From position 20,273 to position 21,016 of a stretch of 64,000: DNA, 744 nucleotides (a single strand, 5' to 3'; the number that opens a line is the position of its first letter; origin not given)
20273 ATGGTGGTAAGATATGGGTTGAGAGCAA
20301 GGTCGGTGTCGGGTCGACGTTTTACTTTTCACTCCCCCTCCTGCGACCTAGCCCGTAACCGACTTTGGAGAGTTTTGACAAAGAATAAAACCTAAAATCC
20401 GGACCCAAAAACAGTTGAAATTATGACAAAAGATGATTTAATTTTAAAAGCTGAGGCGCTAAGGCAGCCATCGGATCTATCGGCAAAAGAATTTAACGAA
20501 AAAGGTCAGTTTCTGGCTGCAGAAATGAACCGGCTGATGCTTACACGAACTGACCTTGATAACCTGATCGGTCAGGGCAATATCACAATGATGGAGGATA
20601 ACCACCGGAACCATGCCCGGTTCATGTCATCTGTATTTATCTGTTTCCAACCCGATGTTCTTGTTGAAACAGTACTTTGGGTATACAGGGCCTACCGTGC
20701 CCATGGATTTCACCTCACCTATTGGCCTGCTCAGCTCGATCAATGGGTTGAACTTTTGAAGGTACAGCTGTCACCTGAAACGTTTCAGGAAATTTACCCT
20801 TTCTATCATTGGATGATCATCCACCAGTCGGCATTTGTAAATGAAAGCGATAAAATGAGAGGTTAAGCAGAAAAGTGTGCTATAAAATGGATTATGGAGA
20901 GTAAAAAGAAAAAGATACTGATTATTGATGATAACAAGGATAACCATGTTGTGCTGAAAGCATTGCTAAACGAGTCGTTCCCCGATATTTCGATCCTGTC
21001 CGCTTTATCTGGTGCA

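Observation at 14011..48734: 34.7-kb single-strand sensory island: 13 histidine kinases plus a Che pathway and no recognisable output domain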

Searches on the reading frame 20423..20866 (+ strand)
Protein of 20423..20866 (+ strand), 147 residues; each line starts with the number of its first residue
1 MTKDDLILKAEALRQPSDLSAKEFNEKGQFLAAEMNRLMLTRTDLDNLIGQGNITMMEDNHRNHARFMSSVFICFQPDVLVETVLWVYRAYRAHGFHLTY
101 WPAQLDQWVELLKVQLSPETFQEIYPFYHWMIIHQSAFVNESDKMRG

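Call 3: search_protein_families(library=pfam, proteins=[window:20423-20866:+], max_evalue=0.01)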
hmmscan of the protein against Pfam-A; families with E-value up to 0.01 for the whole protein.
window:20423-20866:+ (147 aa): 0 families

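Call 19: find_homologous_proteins(query=window:20423-20866:+, max_evalue=0.001)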
Query window:20423-20866:+ (147 aa): 295 proteins with E <= 0.001 among 301 candidates; the best 120 are listed.
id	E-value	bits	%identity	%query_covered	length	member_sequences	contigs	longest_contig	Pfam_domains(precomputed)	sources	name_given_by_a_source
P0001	9.8e-96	335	100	100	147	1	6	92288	-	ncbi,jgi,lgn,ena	jgi:hypothetical protein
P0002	2.7e-71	256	79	99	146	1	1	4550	-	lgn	-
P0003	9.0e-70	251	76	98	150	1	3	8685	-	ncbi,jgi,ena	-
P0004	6.7e-69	248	76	97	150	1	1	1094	-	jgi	jgi:hypothetical protein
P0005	2.8e-68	246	76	100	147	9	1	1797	-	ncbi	-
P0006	1.4e-66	241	73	97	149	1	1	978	-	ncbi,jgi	jgi:hypothetical protein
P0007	3.1e-65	236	71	97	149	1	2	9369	-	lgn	-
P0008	3.4e-65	236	72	97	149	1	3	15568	-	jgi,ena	jgi:hypothetical protein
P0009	4.3e-65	236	70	99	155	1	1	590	-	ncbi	-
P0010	5.3e-65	236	73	97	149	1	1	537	-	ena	-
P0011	6.2e-65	235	73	98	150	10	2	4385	-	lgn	-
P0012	6.7e-64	232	71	97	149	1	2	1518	-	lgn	-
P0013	1.2e-63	231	70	99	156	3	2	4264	-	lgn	-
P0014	3.7e-63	230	70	99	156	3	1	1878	-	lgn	-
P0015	6.4e-63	229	70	99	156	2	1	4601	-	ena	-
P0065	2.2e-53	198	62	99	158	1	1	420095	-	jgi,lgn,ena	-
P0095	4.3e-51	190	58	98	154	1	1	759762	-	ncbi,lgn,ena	-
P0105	1.7e-50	188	59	99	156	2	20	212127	-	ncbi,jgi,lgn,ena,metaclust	jgi:hypothetical protein|metaclust:\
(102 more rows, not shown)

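Call 20: find_encoding_contigs(protein=P0095, flank=5000, max_places=2)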
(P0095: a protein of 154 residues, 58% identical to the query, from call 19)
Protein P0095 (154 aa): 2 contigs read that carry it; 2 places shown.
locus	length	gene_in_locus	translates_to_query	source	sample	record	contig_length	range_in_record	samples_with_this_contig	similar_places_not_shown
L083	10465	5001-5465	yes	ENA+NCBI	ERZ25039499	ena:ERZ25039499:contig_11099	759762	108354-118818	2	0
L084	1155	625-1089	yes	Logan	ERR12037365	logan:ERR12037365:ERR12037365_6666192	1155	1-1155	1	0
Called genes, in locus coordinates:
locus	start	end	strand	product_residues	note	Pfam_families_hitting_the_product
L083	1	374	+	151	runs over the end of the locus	PF00072:Response_reg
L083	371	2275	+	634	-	PF00072:Response_reg, PF00989:PAS (weak), PF08448:PAS_4, PF13426:PAS_9, PF00512:HisKA, PF02518:HATPase_c, PF00072:Response_reg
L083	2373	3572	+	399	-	PF00072:Response_reg, PF07228:SpoIIE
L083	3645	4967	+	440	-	PF00512:HisKA (weak), PF02518:HATPase_c, PF14501:HATPase_c_5 (faint)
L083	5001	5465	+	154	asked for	-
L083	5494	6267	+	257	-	PF00072:Response_reg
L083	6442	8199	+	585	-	PF00497:SBP_bac_3, PF00512:HisKA, PF02518:HATPase_c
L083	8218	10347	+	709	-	PF05231:MASE1, PF00989:PAS, PF13426:PAS_9, PF08447:PAS_3 (weak), PF00512:HisKA, PF02518:HATPase_c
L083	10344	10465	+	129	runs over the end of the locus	PF00072:Response_reg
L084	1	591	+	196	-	?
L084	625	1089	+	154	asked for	-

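Call 21: find_encoding_contigs(protein=P0065, flank=5000, max_places=2)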
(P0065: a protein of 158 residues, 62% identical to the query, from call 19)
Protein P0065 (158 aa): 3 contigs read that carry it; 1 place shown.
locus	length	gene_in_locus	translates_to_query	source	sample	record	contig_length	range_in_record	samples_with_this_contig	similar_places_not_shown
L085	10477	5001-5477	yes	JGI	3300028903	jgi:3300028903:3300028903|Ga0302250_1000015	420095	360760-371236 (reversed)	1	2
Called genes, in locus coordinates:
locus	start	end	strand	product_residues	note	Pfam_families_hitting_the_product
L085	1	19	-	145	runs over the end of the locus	PF10130:PIN_2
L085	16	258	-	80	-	-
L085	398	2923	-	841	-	PF08126:Propeptide_C25 (weak), PF01364:Peptidase_C25, PF17210:SdrD_B (faint), PF13620:CarboxypepD_reg (weak), PF22904:NOMO1-like_2nd (weak)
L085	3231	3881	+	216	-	PF02607:B12-binding_2, PF02310:B12-binding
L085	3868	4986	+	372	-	PF00512:HisKA, PF02518:HATPase_c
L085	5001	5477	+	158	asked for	-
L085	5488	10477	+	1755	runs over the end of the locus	PF00072:Response_reg, PF00989:PAS, PF08448:PAS_4, PF00989:PAS, PF13426:PAS_9, PF08447:PAS_3, PF13185:GAF_2, PF00512:HisKA, +8 more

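Call 22: find_encoding_contigs(protein=P0105, flank=5000, max_places=2)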
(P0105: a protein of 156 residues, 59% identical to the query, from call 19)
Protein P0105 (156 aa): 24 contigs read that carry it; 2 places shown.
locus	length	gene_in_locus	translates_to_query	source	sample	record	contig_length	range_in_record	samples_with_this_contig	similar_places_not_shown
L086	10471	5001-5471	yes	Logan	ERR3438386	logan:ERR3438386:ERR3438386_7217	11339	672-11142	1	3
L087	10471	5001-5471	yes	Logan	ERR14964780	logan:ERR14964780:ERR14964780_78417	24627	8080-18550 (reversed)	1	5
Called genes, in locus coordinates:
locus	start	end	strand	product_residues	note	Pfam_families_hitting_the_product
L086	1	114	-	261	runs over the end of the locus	?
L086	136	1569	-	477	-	PF14289:DUF4369, PF17127:DUF5106, PF00085:Thioredoxin (weak), PF00578:AhpC-TSA, PF08534:Redoxin, PF13098:Thioredoxin_2 (weak), PF13905:Thioredoxin_8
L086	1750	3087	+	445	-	PF28548:4TM_phosphoesterase, PF00149:Metallophos, PF12850:Metallophos_2 (weak)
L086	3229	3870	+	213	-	PF02607:B12-binding_2, PF02310:B12-binding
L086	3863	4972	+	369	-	PF00512:HisKA, PF02518:HATPase_c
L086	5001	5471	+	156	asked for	-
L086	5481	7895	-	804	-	PF02190:LON_substr_bdg, PF08298:AAA_PrkA (weak), PF13401:AAA_22 (faint), PF00004:AAA, PF07728:AAA_5, PF22667:Lon_lid, PF05362:Lon_C, PF13541:ChlI (weak)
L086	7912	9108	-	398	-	PF13562:NTP_transf_4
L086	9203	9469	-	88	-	PF01197:Ribosomal_L31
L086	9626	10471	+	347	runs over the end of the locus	?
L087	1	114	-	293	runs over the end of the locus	PF01545:Cation_efflux, PF16916:ZT_dimer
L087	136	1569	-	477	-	PF14289:DUF4369, PF17127:DUF5106, PF00085:Thioredoxin (weak), PF00578:AhpC-TSA, PF08534:Redoxin, PF13098:Thioredoxin_2 (weak), PF13905:Thioredoxin_8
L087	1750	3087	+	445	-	PF28548:4TM_phosphoesterase, PF00149:Metallophos, PF12850:Metallophos_2 (weak)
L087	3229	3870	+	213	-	PF02607:B12-binding_2, PF02310:B12-binding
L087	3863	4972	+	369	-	PF00512:HisKA, PF02518:HATPase_c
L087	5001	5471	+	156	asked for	-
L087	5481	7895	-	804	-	PF02190:LON_substr_bdg, PF08298:AAA_PrkA (weak), PF13401:AAA_22 (faint), PF00004:AAA, PF07728:AAA_5, PF22667:Lon_lid, PF05362:Lon_C, PF13541:ChlI (weak)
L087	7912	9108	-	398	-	PF13562:NTP_transf_4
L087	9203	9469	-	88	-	PF01197:Ribosomal_L31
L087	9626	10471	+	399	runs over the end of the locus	-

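Call 30: predict_structure(alignment_id=A1)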
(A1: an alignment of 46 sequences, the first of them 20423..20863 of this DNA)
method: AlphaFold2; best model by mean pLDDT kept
length: 147 residues; sequences in the alignment: 46
mean_pLDDT: 97.4   pTM: 0.91
mean pLDDT of the five models: 97.4, 97.2, 96.8, 96.3, 96.3
residues with pLDDT >= 90: 144; 70-90: 2; 50-70: 1; < 50: 0
segments of 3 or more residues with pLDDT < 50: none
pLDDT, mean of each block of 10 residues (from residue 1): 97 98 99 99 97 97 99 99 98 96 98 99 99 98 85
secondary structure, 60 per line:
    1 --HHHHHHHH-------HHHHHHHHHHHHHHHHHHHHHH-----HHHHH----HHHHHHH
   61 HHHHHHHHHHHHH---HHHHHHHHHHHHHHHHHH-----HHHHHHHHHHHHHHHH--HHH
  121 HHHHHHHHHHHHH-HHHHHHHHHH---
elements in order: H3-10 H18-39 H45-49 H54-73 H77-94 H100-115 H118-133 H135-144

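Call 33: fold_search(model_id=the predicted structure, library=pdb)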
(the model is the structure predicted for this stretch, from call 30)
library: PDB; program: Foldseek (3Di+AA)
matches with E <= 10: 535; with E <= 0.001: 0
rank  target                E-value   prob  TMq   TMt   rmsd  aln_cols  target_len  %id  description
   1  8ddy_A                4.6e-02  1.00  0.63  0.59   2.6       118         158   17  Helical rods of far-red light-absorbing allophycocyanin in Synechococcus sp. (released 2023-04-05)
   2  9i1r_A                4.9e-02  1.00  0.64  0.60   6.6       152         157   15  Structure of the bicylindrical allophycocyanin core expressed during far-red light photoacclimation (FaRLiP) (released 2025-07-02)
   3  8imi_G                6.0e-02  1.00  0.62  0.57   6.0       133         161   17  A1-A2, A3-A4, B'1-B'2, C'1-C'2 cylinder in cyanobacterial phycobilisome from Anthocerotibacter panamensis (Cluster A) (released 2023-10-25)
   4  7sc7_AA               6.9e-02  1.00  0.64  0.59   3.0       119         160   15  Synechocystis PCC 6803 Phycobilisome core from up-down rod conformation (released 2022-08-31)
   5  8ddy_B                1.0e-01  1.00  0.62  0.58   2.9       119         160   18  Helical rods of far-red light-absorbing allophycocyanin in Synechococcus sp. (released 2023-04-05)
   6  2dc3_A                1.0e-01  0.97  0.47  0.42   5.9       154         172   16  Crystal structure of human cytoglobin at 1.68 angstroms resolution (released 2006-05-23)
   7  2vjr_A                1.1e-01  1.00  0.59  0.54   6.6       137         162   12  The structure of phycocyanin from Gloeobacter violaceus (released 2008-03-25)
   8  9v7j_AL               1.1e-01  1.00  0.61  0.57   2.9       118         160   14  Phycobilisome core from Gloeobacter violaceus PCC 7421 (released 2025-09-24)
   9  9wg7_D2               1.2e-01  1.00  0.60  0.56   3.4       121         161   12  The structure of phycobilisome with a bicylindrical core from the cyanobacterium Synechococcus elongatus PCC 7942 (released 2026-04-01)
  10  8uhe_C                1.3e-01  1.00  0.65  0.59   6.9       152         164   16  Structure of the far-red light-absorbing allophycocyanin core expressed during FaRLiP (released 2024-01-03)
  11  9i1r_C                1.3e-01  1.00  0.65  0.56   2.4       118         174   15  Structure of the bicylindrical allophycocyanin core expressed during far-red light photoacclimation (FaRLiP) (released 2025-07-02)
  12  8uhe_I                1.3e-01  1.00  0.65  0.61   3.1       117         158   16  Structure of the far-red light-absorbing allophycocyanin core expressed during FaRLiP (released 2024-01-03)
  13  6kgx_VH               1.3e-01  0.99  0.56  0.52   8.3       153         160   14  Structure of the phycobilisome from the red alga Porphyridium purpureum (released 2019-12-11)
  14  7eyd_A8               1.4e-01  1.00  0.61  0.57   3.2       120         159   14  Cryo-EM structure of cyanobacterial phycobilisome from Anabaena sp. PCC 7120 (released 2021-10-06)
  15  6kgx_AH               1.4e-01  1.00  0.63  0.58   6.8       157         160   13  Structure of the phycobilisome from the red alga Porphyridium purpureum (released 2019-12-11)
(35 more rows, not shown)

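Call 36: search_protein_families(library=ncbifam, proteins=[window:20423-20866:+], max_evalue=0.001)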
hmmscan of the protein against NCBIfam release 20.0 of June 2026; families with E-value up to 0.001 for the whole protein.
window:20423-20866:+ (147 aa): 0 families

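Call 38: search_solved_structures(query=A1, max_evalue=10, show_alignments=2)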
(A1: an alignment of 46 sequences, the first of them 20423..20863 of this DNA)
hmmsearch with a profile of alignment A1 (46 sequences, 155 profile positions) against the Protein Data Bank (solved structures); distinct sequences matched with E-value up to 10: 1.
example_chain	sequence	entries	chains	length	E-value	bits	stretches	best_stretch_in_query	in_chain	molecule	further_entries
5cj4_A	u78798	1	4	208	1.1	12.1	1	17-77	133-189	Xrcc4-MYH7-(1562-1622) chimera protein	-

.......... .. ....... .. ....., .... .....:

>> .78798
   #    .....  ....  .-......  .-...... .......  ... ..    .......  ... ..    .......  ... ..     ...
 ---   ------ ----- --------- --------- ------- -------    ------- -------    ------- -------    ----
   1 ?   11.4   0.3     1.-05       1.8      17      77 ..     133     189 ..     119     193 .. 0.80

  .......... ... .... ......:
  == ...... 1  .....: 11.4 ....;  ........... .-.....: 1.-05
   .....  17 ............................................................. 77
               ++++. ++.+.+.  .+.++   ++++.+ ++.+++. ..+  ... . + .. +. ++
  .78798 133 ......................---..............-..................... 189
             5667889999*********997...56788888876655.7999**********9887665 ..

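Call 53: search_protein_families(library=pfam, alignment_id=A1, max_evalue=10)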
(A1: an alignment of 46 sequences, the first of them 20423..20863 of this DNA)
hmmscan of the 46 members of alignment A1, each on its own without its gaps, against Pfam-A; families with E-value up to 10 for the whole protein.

A. member 1, window:20423-20863:+ (147 aa): 0 families

B. families by the number of members that match (of 46 scanned): 18 families
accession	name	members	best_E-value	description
PF25200.1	DUF7833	10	0.013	Family of unknown function (DUF7833)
PF01843.25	DIL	4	0.08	DIL domain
PF12731.12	Mating_N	3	0.014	Mating-type protein beta 1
PF22800.1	CFAP410_C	2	0.019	CFAP410 C-terminal domain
PF24525.1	TTC3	1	0.012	TTC3, helical domain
PF03037.21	KMP11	1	0.029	Kinetoplastid membrane protein 11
PF10978.13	DUF2785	1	0.057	Protein of unknown function (DUF2785)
PF02767.21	DNA_pol3_beta_2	1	0.058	DNA polymerase III beta subunit, central domain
PF16017.11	BTB_3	1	0.061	BTB/POZ domain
PF19484.4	DUF6020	1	0.065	Family of unknown function (DUF6020)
PF09440.15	eIF3_N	1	0.088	eIF3 subunit 6 N terminal domain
PF00042.28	Globin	1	0.094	Globin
PF14662.11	KASH_CCD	1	0.097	Coiled-coil region of CCDC155 or KASH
PF11940.14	DUF3458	1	0.1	Domain of unknown function (DUF3458) Ig-like fold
PF08883.16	DOPA_dioxygen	1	0.12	Dopa 4,5-dioxygenase family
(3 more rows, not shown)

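Call 59: search_protein_representatives(alignment_id=A1)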
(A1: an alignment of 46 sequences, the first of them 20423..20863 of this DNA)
Query: 46 sequences, 155 profile positions. Proteins with E-value up to 0.001 (for the whole library): 562; up to 1e-10: 460; up to 1e-30: 110. The best 150 are listed.
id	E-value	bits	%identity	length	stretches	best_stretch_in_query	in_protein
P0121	2.6e-65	235.1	-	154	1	1-151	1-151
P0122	1.7e-64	232.4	-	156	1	1-146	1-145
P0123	5.3e-57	208.1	-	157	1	3-147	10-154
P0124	8.1e-57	207.5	-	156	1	1-150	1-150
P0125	5.2e-56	204.9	-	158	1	3-149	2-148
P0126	5.6e-54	198.3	-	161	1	3-151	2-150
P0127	3.4e-53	195.7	-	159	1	1-146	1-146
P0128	3.5e-52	192.4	-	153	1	1-148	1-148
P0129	6.3e-52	191.6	-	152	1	1-146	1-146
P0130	1.2e-50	187.5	-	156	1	4-146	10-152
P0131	1.9e-50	186.8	-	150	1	1-143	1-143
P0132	1.4e-49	184.0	-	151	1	1-150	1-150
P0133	2.1e-49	183.4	-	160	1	1-144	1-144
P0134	4.9e-48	179.0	-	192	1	1-144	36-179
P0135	2.9e-47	176.5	-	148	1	2-144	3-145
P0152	4.5e-42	159.6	-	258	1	1-153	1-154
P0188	6.3e-36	139.6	-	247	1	66-147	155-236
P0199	7.9e-34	132.8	-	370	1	4-144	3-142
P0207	4.3e-33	130.4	-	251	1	1-141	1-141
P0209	1.1e-32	129.0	-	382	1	1-150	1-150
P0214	4.4e-32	127.1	-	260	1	6-147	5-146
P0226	3.0e-31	124.4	-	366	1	4-150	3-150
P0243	6.0e-29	117.0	-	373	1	4-149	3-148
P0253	7.1e-28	113.5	-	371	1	4-149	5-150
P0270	6.8e-27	110.3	-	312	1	10-130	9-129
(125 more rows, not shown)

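Call 60: search_protein_families(library=pfam, proteins=[P0199, P0209, P0226, P0243, P0253, P0152, P0207, P0214, P0270, P0188], max_evalue=0.001)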
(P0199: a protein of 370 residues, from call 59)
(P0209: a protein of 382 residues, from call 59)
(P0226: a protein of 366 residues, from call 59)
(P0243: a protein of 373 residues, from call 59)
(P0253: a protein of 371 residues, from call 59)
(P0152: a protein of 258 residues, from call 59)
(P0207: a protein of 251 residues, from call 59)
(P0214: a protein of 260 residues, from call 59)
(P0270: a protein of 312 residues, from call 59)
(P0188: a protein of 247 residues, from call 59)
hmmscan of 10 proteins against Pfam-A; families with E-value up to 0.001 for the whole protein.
P0199 (370 aa): 2 families
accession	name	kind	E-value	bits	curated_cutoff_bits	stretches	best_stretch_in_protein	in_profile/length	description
PF02310.24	B12-binding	-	1.9e-20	73.3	32.1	1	243-356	2-116/121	B12 binding domain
PF02607.22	B12-binding_2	-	3.5e-16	59.6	23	1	160-229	4-72/74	B12 binding domain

P0209 (382 aa): 2 families
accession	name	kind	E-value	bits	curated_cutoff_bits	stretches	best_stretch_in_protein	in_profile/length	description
PF02310.24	B12-binding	-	5.8e-19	68.5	32.1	1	260-372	2-118/121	B12 binding domain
PF02607.22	B12-binding_2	-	8e-15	55.2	23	1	176-247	3-73/74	B12 binding domain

P0226 (366 aa): 2 families
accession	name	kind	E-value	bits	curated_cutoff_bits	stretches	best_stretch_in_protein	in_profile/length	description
PF02310.24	B12-binding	-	6.9e-18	65.1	32.1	1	242-342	1-102/121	B12 binding domain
PF02607.22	B12-binding_2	-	5.7e-12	46.1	23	1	160-230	4-73/74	B12 binding domain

P0243 (373 aa): 2 families
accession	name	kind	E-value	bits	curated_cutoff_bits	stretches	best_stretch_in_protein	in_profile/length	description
PF02310.24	B12-binding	-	3.8e-21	75.6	32.1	1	244-359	1-120/121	B12 binding domain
PF02607.22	B12-binding_2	-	4.7e-16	59.2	23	1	159-229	2-71/74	B12 binding domain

P0253 (371 aa): 2 families
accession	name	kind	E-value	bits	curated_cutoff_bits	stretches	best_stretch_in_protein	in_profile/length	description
PF02310.24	B12-binding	-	1.9e-14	54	32.1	1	246-352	2-109/121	B12 binding domain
PF02607.22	B12-binding_2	-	7e-13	49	23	1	168-232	9-72/74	B12 binding domain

P0152 (258 aa): 1 family
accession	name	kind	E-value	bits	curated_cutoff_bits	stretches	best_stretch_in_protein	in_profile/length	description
PF00072.30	Response_reg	-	6.2e-15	55.8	30.2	1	171-248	1-78/111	Response regulator receiver domain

P0207 (251 aa): 1 family
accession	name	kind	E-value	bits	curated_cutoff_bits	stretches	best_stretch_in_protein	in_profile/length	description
PF02607.22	B12-binding_2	-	4e-14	53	23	1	167-232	9-73/74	B12 binding domain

P0214 (260 aa): 1 family
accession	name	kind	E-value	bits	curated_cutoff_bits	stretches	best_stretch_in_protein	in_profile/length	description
PF02607.22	B12-binding_2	-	2e-15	57.2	23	1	159-231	2-73/74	B12 binding domain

P0270 (312 aa): 1 family
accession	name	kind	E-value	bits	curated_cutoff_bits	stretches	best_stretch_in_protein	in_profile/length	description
PF02607.22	B12-binding_2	-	5.1e-09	36.6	23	1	152-216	3-67/74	B12 binding domain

P0188 (247 aa): 2 families
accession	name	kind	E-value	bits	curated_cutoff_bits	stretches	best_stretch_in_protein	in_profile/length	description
PF02607.22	B12-binding_2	-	1.3e-12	48.1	23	1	2-65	11-73/74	B12 binding domain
PF02310.24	B12-binding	-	4e-06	27.1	32.1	1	78-118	2-42/121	B12 binding domain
